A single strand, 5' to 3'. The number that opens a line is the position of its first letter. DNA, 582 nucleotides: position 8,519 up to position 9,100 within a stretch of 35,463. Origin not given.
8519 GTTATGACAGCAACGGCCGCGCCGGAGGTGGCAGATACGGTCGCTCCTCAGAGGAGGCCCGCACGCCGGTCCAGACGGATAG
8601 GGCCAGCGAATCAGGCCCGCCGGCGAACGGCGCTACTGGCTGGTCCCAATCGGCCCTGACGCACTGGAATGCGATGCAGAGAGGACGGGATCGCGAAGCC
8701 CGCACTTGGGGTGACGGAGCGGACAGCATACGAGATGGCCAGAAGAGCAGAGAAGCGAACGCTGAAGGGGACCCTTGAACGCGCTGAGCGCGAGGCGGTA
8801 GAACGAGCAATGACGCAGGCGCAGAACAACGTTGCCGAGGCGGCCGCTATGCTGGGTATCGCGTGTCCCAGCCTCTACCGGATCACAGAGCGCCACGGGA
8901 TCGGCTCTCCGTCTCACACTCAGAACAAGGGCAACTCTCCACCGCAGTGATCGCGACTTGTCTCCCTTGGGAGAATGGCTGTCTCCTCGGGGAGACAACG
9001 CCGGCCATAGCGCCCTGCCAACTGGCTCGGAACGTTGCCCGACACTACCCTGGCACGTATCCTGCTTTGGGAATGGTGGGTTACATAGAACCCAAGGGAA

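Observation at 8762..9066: Orphan activator HTH fragment fused to its own enhancer and sigma54 promoter (cassette B)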

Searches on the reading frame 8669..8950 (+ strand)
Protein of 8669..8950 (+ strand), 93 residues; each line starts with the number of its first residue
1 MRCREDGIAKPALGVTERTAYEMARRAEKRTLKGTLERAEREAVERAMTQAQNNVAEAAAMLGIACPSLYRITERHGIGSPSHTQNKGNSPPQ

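Call 11: search_protein_families(library=pfam, proteins=[window:8669-8950:+], max_evalue=0.01)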
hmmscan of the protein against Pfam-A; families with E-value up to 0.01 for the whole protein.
window:8669-8950:+ (93 aa): 4 families
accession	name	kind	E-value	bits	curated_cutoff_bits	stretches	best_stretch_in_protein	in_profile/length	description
PF02954.25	HTH_8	-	1.1e-07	31.9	22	1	35-71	1-37/42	Bacterial regulatory protein, Fis family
PF12728.13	HTH_17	-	6.9e-05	23.5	27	0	55-78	4-27/51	Helix-turn-helix domain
PF13551.12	HTH_29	-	0.00072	20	28.1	0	49-81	9-44/64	Winged helix-turn helix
PF12833.13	HTH_18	-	0.0023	18.6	33.6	1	12-68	4-60/80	Helix-turn-helix domain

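Call 14: find_homologous_proteins(query=window:8669-8950:+, max_evalue=0.001)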
Query window:8669-8950:+ (93 aa): 8 proteins with E <= 0.001 among 43 candidates.
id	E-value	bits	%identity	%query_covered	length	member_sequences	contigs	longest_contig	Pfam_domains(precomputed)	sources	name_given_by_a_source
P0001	1.7e-37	145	100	76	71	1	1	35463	PF02954.26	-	-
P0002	1.7e-13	69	67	66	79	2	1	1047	PF02954.26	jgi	-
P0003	7.0e-13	67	67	61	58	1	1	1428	PF02954.26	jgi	-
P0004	1.4e-12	66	65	59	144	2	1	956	PF25601.2,PF02954.26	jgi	-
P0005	2.5e-11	62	64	60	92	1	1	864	PF02954.26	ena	-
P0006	4.9e-11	61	63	60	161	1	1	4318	PF02954.26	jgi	jgi:hypothetical protein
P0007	7.5e-11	60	63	63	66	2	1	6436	PF02954.26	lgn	-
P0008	3.2e-10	58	69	55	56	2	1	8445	PF02954.26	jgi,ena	-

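Call 16: find_encoding_contigs(protein=P0008, flank=10000, max_places=4)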
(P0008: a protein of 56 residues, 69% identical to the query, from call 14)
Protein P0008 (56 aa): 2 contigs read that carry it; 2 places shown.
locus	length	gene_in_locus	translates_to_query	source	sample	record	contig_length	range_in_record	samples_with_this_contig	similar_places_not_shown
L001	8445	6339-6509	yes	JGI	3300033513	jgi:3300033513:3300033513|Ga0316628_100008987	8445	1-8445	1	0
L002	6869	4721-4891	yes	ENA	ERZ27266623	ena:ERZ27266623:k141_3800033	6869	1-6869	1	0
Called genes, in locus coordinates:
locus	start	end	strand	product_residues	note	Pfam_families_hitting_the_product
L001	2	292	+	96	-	?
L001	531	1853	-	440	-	PF13360:PQQ_2, PF13570:Beta-prop_ACSF4, PF13360:PQQ_2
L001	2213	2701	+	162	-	PF03168:LEA_2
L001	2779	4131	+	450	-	PF00072:Response_reg, PF00158:Sigma54_activat, PF14532:Sigma54_activ_2, PF25601:AAA_lid_14, PF02954:HTH_8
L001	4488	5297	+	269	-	-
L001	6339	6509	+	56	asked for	PF02954:HTH_8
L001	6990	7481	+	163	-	-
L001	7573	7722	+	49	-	PF18919:DUF5670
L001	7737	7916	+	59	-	PF18919:DUF5670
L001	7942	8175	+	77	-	-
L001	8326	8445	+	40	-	?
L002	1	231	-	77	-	?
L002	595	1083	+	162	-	PF03168:LEA_2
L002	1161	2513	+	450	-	PF00072:Response_reg, PF00158:Sigma54_activat, PF14532:Sigma54_activ_2, PF25601:AAA_lid_14, PF02954:HTH_8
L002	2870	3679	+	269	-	-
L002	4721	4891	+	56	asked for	PF02954:HTH_8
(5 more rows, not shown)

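Call 17: find_encoding_contigs(protein=P0007, flank=10000, max_places=4)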
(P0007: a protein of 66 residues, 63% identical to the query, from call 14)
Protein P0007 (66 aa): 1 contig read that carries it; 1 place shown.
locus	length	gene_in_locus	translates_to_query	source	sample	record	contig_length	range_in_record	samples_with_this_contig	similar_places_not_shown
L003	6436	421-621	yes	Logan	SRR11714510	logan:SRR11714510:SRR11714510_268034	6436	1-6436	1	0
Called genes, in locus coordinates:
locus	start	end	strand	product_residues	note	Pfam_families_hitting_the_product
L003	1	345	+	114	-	?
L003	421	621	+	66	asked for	PF02954:HTH_8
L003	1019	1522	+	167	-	-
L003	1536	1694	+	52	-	PF18919:DUF5670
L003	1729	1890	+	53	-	PF18919:DUF5670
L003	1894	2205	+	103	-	-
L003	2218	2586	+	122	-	-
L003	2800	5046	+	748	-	PF22904:NOMO1-like_2nd (faint), PF13620:CarboxypepD_reg, PF13715:CarbopepD_reg_2 (weak), PF08308:PEGA (faint), PF13620:CarboxypepD_reg (weak), PF13715:CarbopepD_reg_2 (weak), PF13620:CarboxypepD_reg, PF00691:OmpA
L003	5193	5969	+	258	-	-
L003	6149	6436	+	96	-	?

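Call 26: find_related_loci(query=A3, collection=metagenome_contigs, flank=10000)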
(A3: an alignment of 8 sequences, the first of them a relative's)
Query A3 (58 aa) in metagenome_contigs; peptide patterns used: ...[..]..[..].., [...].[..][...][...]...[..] (x = any residue, [..] = any of these).
600 stretches matched a pattern (row limit reached: there are more); 12 encode a relative of the query (tblastn E <= 1e-3); 12 distinct loci.
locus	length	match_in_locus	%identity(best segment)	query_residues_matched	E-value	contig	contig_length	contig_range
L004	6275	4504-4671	73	2-57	5e-24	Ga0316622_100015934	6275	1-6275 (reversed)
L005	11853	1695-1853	77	2-54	5e-24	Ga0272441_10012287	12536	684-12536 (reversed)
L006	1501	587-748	78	2-55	1e-23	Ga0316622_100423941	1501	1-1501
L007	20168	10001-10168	71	2-57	3e-22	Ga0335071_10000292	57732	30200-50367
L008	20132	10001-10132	52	5-48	4e-9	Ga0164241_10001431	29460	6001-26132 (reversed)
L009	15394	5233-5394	46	5-56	5e-8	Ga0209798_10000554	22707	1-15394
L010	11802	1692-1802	54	5-41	9e-8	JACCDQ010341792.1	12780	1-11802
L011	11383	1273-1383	49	10-46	2e-7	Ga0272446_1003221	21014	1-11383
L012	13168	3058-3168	54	5-41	3e-7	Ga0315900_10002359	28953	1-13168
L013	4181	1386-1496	54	5-41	3e-7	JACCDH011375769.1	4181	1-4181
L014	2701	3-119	44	9-47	1e-6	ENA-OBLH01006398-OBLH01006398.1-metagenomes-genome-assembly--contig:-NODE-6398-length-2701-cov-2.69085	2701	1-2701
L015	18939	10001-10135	40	5-49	1e-5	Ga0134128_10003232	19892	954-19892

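Call 49: search_solved_structures(query=P0001, max_evalue=0.01, show_alignments=3)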
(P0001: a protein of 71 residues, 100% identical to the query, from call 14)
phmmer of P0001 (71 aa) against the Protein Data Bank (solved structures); distinct sequences matched with E-value up to 0.01: 0.
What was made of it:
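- Tried and rejected: Single-sequence search of stub B against PDB sequences: no hit at E 0.01 (call 49).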

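Call 50: search_solved_structures(query=A3, max_evalue=1, show_alignments=4)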
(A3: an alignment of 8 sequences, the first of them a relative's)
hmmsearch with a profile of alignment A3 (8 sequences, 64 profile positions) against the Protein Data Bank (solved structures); distinct sequences matched with E-value up to 1: 23.
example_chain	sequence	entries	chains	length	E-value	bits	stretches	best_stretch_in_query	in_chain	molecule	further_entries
1etk_A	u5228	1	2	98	0.0026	20.7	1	15-54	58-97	FACTOR FOR INVERSION STIMULATION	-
1f36_A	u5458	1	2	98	0.0074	19.3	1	16-54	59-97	FIS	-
1etx_A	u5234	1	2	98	0.0074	19.3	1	16-54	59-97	FACTOR FOR INVERSION STIMULATION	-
1fip_A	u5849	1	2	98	0.01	18.8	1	13-54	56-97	FACTOR FOR INVERSION STIMULATION (FIS)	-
4l5e_A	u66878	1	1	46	0.011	18.7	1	14-54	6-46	Transcriptional regulator (NtrC family)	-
4fis_A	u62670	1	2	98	0.012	18.6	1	16-54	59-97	FACTOR FOR INVERSION STIMULATION (FIS)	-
1ety_A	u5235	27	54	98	0.015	18.2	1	16-54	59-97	FACTOR FOR INVERSION STIMULATION | FACTOR FOR INVERSION STIMULATION (FIS) | DNA-binding protein fis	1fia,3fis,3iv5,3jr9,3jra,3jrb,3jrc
4l4u_A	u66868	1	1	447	0.017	18.1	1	14-54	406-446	Transcriptional regulator (NtrC family)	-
7zbs_X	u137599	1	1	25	0.024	17.7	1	24-47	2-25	HTH_8cm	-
1etw_A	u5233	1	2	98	0.032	17.2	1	16-54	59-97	FACTOR FOR INVERSION STIMULATION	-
1etq_A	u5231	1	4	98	0.042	16.8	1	16-54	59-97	FACTOR FOR INVERSION STIMULATION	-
1etv_A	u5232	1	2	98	0.053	16.5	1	16-54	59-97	FACTOR FOR INVERSION STIMULATION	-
6cg8_A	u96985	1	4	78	0.057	16.4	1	3-34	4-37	UPF0335 protein B7Z12_12435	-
1eto_A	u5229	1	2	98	0.063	16.3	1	16-54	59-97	FACTOR FOR INVERSION STIMULATION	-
6k5x_A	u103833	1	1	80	0.069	16.2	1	3-34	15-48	UPF0335 protein CCNA_03428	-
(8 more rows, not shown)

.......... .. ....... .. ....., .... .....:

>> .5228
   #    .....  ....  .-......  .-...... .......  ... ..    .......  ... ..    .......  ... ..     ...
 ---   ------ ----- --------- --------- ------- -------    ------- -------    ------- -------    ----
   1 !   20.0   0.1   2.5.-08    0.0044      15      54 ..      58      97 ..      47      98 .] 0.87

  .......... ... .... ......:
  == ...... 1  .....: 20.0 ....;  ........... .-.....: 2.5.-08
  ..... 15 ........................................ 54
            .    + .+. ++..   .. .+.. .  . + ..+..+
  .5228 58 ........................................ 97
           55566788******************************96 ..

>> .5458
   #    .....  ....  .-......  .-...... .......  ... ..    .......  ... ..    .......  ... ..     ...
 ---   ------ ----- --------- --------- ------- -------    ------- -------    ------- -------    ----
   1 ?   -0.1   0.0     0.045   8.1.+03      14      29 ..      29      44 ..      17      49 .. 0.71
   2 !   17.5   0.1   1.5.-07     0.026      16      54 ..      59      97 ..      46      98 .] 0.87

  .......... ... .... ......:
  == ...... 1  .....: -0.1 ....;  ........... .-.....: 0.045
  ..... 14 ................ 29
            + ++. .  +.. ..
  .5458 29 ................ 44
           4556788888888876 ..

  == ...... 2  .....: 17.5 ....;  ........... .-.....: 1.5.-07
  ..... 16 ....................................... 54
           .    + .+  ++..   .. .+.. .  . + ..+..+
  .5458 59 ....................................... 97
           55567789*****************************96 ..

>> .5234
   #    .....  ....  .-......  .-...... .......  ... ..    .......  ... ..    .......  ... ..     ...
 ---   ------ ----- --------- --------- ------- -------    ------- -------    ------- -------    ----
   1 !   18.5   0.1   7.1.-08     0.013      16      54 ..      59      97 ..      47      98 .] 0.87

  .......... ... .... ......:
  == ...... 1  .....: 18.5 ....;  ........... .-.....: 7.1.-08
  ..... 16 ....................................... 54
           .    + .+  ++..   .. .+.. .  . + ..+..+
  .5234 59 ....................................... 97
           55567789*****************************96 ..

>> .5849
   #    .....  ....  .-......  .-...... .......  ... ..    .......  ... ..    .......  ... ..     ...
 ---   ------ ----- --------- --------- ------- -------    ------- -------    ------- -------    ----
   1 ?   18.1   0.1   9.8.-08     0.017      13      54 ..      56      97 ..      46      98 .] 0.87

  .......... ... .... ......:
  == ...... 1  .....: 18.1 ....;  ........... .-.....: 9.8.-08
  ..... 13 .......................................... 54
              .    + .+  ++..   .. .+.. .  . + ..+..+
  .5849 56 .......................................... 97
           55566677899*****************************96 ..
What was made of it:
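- Closest known: Fis. Same: The stub profile aligns to Fis residues 58-97 (call 50).
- Closest known: NtrC-family bacterial enhancer-binding proteins. Same: A 46-residue NtrC-family DNA-binding domain exists as a solved structure (4l5e hit, call 50), so a stub-sized piece can fold.
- Those positions align with Fis Arg85 and Lys93 (call 50). It has the same fold family as Fis (calls 11, 50).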

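Call 58: find_homologous_proteins(query=A3, max_evalue=0.000001)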
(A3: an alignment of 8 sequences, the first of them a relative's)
Query A3 (8 sequences) (58 aa, profile of the alignment): 158 proteins with E <= 0.000001 among 8000 candidates; the best 120 are listed.
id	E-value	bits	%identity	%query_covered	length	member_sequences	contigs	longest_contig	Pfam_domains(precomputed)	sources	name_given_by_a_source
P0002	3.4e-34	134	75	97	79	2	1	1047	PF02954.26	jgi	-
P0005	1.0e-32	129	96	88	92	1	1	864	PF02954.26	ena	-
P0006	3.6e-32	128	89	97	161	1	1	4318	PF02954.26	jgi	jgi:hypothetical protein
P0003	7.3e-32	127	100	100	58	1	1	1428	PF02954.26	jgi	-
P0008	8.7e-32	126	91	93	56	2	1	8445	PF02954.26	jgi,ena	-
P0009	3.8e-31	124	73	97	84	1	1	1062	PF02954.26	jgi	jgi:transcriptional regulator with GAF, ATPase, and Fis domain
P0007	3.9e-31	124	85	93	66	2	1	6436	PF02954.26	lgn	-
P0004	5.6e-31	124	75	97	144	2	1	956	PF25601.2,PF02954.26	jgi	-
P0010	7.8e-31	123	83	83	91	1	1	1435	PF02954.26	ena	-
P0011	1.3e-30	123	76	93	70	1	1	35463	PF02954.26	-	-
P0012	1.3e-30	123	79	97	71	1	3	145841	PF02954.26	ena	-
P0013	1.4e-30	123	68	97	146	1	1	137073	PF25601.2,PF02954.26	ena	-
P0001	2.5e-30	122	67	98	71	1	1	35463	PF02954.26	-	-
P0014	3.0e-30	121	84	86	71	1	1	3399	PF02954.26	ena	-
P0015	3.9e-30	121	82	95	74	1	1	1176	PF02954.26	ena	-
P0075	4.5e-26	108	71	90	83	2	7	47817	PF02954.26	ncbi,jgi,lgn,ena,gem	-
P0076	5.4e-26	108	63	97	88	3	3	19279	PF02954.26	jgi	jgi:two-component system NtrC family response regulator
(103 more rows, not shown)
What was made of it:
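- Several lie on contigs of 35-145 kb (call 58).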

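Call 61: find_encoding_contigs(protein=P0075, flank=8000, max_places=3)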
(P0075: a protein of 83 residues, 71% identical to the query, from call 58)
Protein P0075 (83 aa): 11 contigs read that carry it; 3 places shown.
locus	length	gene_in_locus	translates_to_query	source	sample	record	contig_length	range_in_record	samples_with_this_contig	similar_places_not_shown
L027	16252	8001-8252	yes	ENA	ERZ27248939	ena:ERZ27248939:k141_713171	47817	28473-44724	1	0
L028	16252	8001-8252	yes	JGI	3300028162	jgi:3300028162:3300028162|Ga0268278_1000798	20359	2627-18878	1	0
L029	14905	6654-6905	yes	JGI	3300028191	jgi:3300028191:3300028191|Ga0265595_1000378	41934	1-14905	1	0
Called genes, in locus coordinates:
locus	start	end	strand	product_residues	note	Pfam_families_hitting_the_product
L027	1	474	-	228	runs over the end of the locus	PF00072:Response_reg, PF00486:Trans_reg_C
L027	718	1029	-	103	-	PF04313:HSDR_N (faint)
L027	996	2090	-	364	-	-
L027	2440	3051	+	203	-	-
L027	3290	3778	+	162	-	PF03168:LEA_2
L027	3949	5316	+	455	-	PF00072:Response_reg, PF00004:AAA (faint), PF00158:Sigma54_activat, PF14532:Sigma54_activ_2, PF07728:AAA_5 (faint), PF25601:AAA_lid_14, PF02954:HTH_8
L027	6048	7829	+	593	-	PF02310:B12-binding (weak), PF04055:Radical_SAM, PF13282:DUF4070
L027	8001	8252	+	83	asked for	PF02954:HTH_8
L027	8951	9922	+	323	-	-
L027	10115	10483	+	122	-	PF05532:CsbD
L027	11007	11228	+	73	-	PF13619:KTSC (weak)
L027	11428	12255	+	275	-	-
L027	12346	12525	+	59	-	-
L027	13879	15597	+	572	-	PF13860:FlgD_ig (faint), PF18962:Por_Secre_tail (weak)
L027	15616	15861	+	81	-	PF02954:HTH_8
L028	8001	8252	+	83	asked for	PF02954:HTH_8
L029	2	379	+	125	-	?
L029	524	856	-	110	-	-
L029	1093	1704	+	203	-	-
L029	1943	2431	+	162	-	PF03168:LEA_2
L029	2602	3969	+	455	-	PF00072:Response_reg, PF00004:AAA (faint), PF00158:Sigma54_activat, PF14532:Sigma54_activ_2, PF07728:AAA_5 (faint), PF25601:AAA_lid_14, PF02954:HTH_8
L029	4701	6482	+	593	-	PF02310:B12-binding (weak), PF04055:Radical_SAM, PF13282:DUF4070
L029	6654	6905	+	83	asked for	PF02954:HTH_8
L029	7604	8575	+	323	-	-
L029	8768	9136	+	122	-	PF05532:CsbD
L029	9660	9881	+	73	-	PF13619:KTSC (weak)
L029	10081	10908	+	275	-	-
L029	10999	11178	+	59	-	-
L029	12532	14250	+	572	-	PF13860:FlgD_ig (faint), PF18962:Por_Secre_tail (weak)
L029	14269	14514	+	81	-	PF02954:HTH_8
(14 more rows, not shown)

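Call 62: find_encoding_contigs(protein=P0076, flank=8000, max_places=2)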
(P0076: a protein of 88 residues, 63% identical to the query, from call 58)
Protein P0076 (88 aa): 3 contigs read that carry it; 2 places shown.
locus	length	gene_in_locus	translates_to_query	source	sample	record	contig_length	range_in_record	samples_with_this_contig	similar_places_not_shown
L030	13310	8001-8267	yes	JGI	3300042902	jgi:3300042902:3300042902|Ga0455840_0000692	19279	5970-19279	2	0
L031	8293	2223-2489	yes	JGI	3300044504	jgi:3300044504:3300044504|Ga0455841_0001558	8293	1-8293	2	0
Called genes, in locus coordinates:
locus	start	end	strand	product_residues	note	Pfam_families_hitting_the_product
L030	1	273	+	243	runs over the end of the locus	PF19089:DUF5777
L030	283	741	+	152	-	PF02566:OsmC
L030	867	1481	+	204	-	-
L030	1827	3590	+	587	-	PF13620:CarboxypepD_reg, PF13715:CarbopepD_reg_2 (faint), PF05359:DUF748 (faint), PF00691:OmpA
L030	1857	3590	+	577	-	PF13620:CarboxypepD_reg, PF13715:CarbopepD_reg_2 (faint), PF00691:OmpA, PF05359:DUF748 (faint)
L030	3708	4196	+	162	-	PF03168:LEA_2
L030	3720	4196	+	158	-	PF03168:LEA_2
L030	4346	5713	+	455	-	PF00072:Response_reg, PF00158:Sigma54_activat, PF14532:Sigma54_activ_2, PF07728:AAA_5 (faint), PF25601:AAA_lid_14, PF02954:HTH_8 (weak)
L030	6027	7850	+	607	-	PF04055:Radical_SAM, PF13282:DUF4070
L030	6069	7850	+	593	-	PF04055:Radical_SAM, PF13282:DUF4070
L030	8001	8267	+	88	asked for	PF02954:HTH_8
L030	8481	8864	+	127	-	PF13619:KTSC (weak)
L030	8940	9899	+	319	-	-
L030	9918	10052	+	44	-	-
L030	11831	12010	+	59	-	-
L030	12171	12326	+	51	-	PF02954:HTH_8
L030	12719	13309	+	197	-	?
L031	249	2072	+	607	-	PF04055:Radical_SAM, PF13282:DUF4070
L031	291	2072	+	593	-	PF04055:Radical_SAM, PF13282:DUF4070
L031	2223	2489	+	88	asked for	PF02954:HTH_8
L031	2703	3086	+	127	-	PF13619:KTSC (weak)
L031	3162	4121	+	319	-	-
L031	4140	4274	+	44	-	-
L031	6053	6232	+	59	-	-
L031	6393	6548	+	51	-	PF02954:HTH_8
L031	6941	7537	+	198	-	-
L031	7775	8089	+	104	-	-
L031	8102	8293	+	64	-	?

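Call 74: predict_structure(alignment_id=A6)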
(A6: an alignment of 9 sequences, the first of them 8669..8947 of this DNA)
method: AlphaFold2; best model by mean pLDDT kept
length: 93 residues; sequences in the alignment: 9
mean_pLDDT: 73.4   pTM: 0.43
mean pLDDT of the five models: 73.4, 71.1, 71.1, 69.8, 69.0
residues with pLDDT >= 90: 28; 70-90: 26; 50-70: 24; < 50: 15
segments of 3 or more residues with pLDDT < 50: 1-3, 83-93
pLDDT, mean of each block of 10 residues (from residue 1): 49 74 91 94 94 86 70 67 44 44
secondary structure, 60 per line:
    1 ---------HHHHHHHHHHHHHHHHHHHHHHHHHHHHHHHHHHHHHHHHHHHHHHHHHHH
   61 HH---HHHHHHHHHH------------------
elements in order: H10-62 H66-75
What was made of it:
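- The AlphaFold monomer model did not give a compact HTH fold (call 74).
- Tried and rejected: I judged it uninformative and did not run a fold search (call 74).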
